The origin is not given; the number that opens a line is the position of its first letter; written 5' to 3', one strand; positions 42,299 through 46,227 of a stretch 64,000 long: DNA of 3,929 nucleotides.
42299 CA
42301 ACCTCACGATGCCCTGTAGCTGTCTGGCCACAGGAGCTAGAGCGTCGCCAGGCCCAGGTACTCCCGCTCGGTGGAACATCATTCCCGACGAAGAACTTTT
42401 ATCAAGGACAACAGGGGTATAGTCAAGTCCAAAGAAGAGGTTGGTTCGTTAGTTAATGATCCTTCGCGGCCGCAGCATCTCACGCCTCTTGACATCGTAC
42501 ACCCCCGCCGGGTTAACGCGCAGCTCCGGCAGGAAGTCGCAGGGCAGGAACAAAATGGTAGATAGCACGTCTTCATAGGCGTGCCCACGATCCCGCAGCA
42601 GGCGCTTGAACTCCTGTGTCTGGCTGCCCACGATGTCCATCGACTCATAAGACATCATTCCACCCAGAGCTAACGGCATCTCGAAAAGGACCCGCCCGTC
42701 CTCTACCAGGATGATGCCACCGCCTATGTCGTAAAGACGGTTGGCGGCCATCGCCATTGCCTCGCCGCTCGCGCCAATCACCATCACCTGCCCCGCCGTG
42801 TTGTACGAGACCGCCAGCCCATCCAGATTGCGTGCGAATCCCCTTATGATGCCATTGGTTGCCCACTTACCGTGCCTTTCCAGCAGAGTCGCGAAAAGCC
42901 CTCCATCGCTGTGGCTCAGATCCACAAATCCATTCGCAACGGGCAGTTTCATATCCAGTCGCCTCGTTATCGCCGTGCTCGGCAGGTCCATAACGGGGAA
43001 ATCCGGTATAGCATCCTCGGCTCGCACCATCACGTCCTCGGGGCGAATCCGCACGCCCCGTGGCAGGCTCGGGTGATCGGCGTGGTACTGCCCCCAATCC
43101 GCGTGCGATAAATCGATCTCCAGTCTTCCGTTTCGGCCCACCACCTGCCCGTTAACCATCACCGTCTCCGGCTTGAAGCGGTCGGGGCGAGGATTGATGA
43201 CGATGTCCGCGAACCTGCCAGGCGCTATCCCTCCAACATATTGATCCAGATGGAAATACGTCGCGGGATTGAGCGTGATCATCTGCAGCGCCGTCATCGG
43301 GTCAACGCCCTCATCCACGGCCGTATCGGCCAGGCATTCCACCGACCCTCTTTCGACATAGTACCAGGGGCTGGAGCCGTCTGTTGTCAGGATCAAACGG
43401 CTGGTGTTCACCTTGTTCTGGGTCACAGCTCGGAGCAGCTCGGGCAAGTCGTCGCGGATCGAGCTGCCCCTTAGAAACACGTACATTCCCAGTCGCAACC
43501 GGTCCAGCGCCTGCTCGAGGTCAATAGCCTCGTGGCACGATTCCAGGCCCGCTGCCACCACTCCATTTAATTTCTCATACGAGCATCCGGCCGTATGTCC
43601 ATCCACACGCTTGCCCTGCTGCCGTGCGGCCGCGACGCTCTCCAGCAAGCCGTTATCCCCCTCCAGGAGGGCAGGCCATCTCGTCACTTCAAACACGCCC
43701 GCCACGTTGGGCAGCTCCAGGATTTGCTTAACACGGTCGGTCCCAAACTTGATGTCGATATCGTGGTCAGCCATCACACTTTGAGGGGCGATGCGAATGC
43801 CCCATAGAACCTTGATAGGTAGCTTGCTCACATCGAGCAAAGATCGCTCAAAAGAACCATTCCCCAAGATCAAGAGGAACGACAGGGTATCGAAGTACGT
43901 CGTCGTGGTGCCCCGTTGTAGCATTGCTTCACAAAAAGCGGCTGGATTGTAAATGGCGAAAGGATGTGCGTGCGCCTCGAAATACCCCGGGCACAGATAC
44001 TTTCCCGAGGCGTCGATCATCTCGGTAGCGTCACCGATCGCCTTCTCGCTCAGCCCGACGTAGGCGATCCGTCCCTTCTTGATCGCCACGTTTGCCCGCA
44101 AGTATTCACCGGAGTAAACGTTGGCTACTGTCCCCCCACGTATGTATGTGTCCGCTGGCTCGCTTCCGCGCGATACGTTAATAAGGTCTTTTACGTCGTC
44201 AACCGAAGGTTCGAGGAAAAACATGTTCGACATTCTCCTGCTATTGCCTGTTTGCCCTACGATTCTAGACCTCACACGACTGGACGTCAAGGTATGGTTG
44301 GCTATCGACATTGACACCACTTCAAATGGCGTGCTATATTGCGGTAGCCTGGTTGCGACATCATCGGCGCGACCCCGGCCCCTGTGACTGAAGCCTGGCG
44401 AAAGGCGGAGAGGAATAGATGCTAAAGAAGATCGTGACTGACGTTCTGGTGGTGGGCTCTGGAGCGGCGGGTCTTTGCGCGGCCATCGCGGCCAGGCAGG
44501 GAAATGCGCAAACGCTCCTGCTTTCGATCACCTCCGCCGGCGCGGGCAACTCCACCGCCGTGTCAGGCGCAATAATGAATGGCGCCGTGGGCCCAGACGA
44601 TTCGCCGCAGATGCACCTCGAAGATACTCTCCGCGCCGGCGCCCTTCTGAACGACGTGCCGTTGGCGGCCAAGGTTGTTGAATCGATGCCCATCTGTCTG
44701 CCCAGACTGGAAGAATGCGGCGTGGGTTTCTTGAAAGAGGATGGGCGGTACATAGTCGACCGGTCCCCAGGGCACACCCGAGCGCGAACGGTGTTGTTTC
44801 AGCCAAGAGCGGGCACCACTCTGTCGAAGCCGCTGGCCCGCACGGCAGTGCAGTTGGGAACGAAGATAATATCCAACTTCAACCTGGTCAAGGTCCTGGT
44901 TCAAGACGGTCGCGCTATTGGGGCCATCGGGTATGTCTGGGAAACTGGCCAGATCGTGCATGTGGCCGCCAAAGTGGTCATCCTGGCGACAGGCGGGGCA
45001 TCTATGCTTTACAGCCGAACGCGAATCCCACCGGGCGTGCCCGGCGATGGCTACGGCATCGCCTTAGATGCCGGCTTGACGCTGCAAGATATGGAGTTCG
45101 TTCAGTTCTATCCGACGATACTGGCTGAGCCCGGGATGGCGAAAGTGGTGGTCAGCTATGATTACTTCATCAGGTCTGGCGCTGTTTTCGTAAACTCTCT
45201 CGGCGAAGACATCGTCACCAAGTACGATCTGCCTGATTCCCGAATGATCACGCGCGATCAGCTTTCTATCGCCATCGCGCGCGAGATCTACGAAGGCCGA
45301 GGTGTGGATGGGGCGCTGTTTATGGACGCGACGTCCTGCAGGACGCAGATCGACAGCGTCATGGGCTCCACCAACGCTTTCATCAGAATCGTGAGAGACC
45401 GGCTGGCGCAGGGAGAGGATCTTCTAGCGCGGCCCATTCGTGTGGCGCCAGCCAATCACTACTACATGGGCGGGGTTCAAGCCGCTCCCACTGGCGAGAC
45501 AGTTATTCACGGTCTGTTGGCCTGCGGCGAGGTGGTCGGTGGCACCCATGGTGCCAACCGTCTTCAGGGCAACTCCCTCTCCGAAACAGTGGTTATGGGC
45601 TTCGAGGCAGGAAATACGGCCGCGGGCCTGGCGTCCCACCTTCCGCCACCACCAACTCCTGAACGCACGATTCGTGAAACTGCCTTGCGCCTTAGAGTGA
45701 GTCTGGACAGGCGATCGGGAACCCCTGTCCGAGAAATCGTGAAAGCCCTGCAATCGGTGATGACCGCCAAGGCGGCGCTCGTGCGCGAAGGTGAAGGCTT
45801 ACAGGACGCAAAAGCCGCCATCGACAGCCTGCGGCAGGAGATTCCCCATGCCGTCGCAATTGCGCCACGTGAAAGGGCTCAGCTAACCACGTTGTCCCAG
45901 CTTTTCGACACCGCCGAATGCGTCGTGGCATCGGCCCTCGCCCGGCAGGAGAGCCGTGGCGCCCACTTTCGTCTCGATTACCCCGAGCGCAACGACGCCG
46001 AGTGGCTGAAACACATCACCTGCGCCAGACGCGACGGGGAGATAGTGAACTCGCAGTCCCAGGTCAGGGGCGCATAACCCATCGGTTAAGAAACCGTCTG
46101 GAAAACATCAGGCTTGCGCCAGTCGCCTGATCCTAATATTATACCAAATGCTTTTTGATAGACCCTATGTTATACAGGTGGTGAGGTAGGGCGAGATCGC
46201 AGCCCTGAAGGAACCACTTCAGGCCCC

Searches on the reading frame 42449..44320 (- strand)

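Call 7: search_protein_families(library=pfam, proteins=[window:42449-44320:-])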
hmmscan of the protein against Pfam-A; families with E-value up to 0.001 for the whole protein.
window:42449-44320:- (623 aa): 3 families
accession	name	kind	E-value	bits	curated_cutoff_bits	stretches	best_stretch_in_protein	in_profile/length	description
PF13382.11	Adenine_deam_C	-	5.5e-37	127.2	27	1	450-613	2-168/169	Adenine deaminase C-terminal domain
PF01979.26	Amidohydro_1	-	1.4e-15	57.9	25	1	108-394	1-345/345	Amidohydrolase family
PF07969.17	Amidohydro_3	-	2.6e-12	47.4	29.7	1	311-394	371-471/472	Amidohydrolase family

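Call 90: search_protein_families(library=ncbifam, proteins=[window:42449-44320:-], max_evalue=0.00001)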
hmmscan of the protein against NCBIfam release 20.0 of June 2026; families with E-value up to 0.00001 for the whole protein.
window:42449-44320:- (623 aa): 18 families
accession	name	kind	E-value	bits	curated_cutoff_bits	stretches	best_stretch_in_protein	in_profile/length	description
TIGR01178.1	ade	equivalog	2.4e-78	264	472.5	1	61-612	5-546/552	adenine deaminase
NF007457.0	PRK10027.1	equivalog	2.7e-59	200.9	768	1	39-612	13-578/588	adenine deaminase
NF051886.1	XaaProDiPepCaul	equivalog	1.1e-09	37.8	500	0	335-375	332-372/398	Xaa-Pro dipeptidase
NF011990.0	PRK15446.2-6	subfamily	1.2e-09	37.3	233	0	337-396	324-384/390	alpha-D-ribose 1-methylphosphonate 5-triphosphate diphosphatase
NF006056.0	PRK08204.1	subfamily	1.6e-09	37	391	0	58-120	5-67/449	hypothetical protein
NF006689.0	PRK09237.1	equivalog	2.9e-09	36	371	1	57-126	4-72/383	amidohydrolase/deacetylase family metallohydrolase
NF009941.0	PRK13404.1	subfamily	4e-09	35.6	647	1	57-119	5-62/478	dihydropyrimidinase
NF009060.0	PRK12394.1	equivalog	1.1e-08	34.3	442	0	57-121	4-66/381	metallo-dependent hydrolase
TIGR02033.1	D-hydantoinase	equivalog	2.5e-08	33.3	393.25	1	59-119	2-59/454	dihydropyrimidinase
NF004839.0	PRK06189.1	equivalog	2.8e-08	32.8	631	1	57-144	4-91/451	allantoinase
TIGR02318.1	phosphono_phnM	equivalog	3.7e-08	32.7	390.55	0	339-394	320-375/376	phosphonate metabolism protein PhnM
TIGR03178.1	allantoinase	equivalog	4.1e-08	32.5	357.85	0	59-119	3-59/441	allantoinase AllB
NF058538.1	ergo_util_ErtD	equivalog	5.4e-08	32.1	600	0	330-386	341-398/446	hydantoin-5-propionate amidohydrolase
NF009686.0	PRK13207.1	subfamily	2.8e-07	29.7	354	0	347-394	408-456/569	urease subunit alpha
TIGR01224.1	hutI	equivalog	7.5e-07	28.3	298.15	0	76-120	4-49/377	imidazolonepropionase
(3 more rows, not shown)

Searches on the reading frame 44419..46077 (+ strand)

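Call 7: search_protein_families(library=pfam, proteins=[window:44419-46077:+])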
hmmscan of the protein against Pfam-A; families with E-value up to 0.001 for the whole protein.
window:44419-46077:+ (552 aa): 7 families
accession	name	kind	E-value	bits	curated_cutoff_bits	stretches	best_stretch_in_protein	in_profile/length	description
PF00890.30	FAD_binding_2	-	3.3e-56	191.7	20.4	1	8-387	1-414/414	FAD binding domain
PF02910.25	Succ_DH_flav_C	-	2.6e-24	86.1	20.8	1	442-536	2-101/130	Fumarate reductase flavoprotein C-term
PF01266.30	DAO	-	2.6e-08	34.2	27.9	1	8-217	1-232/353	FAD dependent oxidoreductase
PF12831.13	FAD_oxidored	-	1.1e-07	32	27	1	8-198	1-151/416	FAD dependent oxidoreductase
PF03486.20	HI0933_like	-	1.1e-05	25.5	50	0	8-36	2-30/244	HI0933-like protein Rossmann domain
PF07992.20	Pyr_redox_2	-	6e-05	23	26.1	1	8-210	2-119/291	Pyridine nucleotide-disulphide oxidoreductase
PF01134.28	GIDA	-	0.0007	19.2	22.1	0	8-38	1-31/391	Glucose inhibited division protein A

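Call 90: search_protein_families(library=ncbifam, proteins=[window:44419-46077:+], max_evalue=0.00001)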
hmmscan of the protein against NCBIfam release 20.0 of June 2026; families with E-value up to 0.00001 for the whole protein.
window:44419-46077:+ (552 aa): 35 families (the best 25 are shown)
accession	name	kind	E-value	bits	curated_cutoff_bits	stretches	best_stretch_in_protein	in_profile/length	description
NF004900.0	PRK06263.1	equivalog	7.5e-101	338.4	718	1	4-543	5-542/546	fumarate reductase (CoM/CoB) subunit TfrA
TIGR01812.1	sdhA_frdA_Gneg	subfamily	1.2e-94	317.9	567.3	1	8-547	1-554/568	succinate dehydrogenase or fumarate reductase, flavoprotein subunit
TIGR00551.1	nadB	equivalog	3e-88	296.7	452.75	1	7-522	3-489/489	L-aspartate oxidase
NF004724.0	PRK06069.1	subfamily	2.8e-83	280.1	826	1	4-540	3-556/577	succinate dehydrogenase/fumarate reductase flavoprotein subunit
NF005867.0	PRK07804.1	equivalog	3.8e-80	269.7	639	1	6-543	18-537/548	L-aspartate oxidase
NF005701.0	PRK07512.1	equivalog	1.7e-78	264.3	528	1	4-535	7-497/516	L-aspartate oxidase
NF005636.0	PRK07395.1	subfamily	9.6e-76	255.2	723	1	7-536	13-548/560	L-aspartate oxidase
NF005866.0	PRK07803.1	equivalog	2.4e-74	250.7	819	2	276-539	319-585/631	fumarate reductase/succinate dehydrogenase flavoprotein subunit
TIGR01816.1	sdhA_forward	equivalog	3.2e-72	243.5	727.35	1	8-539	4-555/584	succinate dehydrogenase flavoprotein subunit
NF006686.0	PRK09231.1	equivalog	2.1e-68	231.3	854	1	3-538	2-557/598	fumarate reductase (quinol) flavoprotein subunit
NF005978.0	PRK08071.1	equivalog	2.3e-68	230.9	621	1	7-544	4-511/514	L-aspartate oxidase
NF005037.0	PRK06452.1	equivalog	8.2e-68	229.3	862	1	3-537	2-542/566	succinate dehydrogenase flavoprotein subunit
NF004613.0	PRK05945.1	equivalog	3.8e-67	227.2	824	1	7-539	4-553/575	succinate dehydrogenase/fumarate reductase flavoprotein subunit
TIGR01176.1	fum_red_Fp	equivalog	1.1e-66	225.8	932.7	1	6-540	3-557/580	fumarate reductase (quinol) flavoprotein subunit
NF042982.1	MFR_Fp_SdhA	equivalog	3.3e-64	217.4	1100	1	7-539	48-591/612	8-methylmenaquinol:fumarate reductase flavoprotein subunit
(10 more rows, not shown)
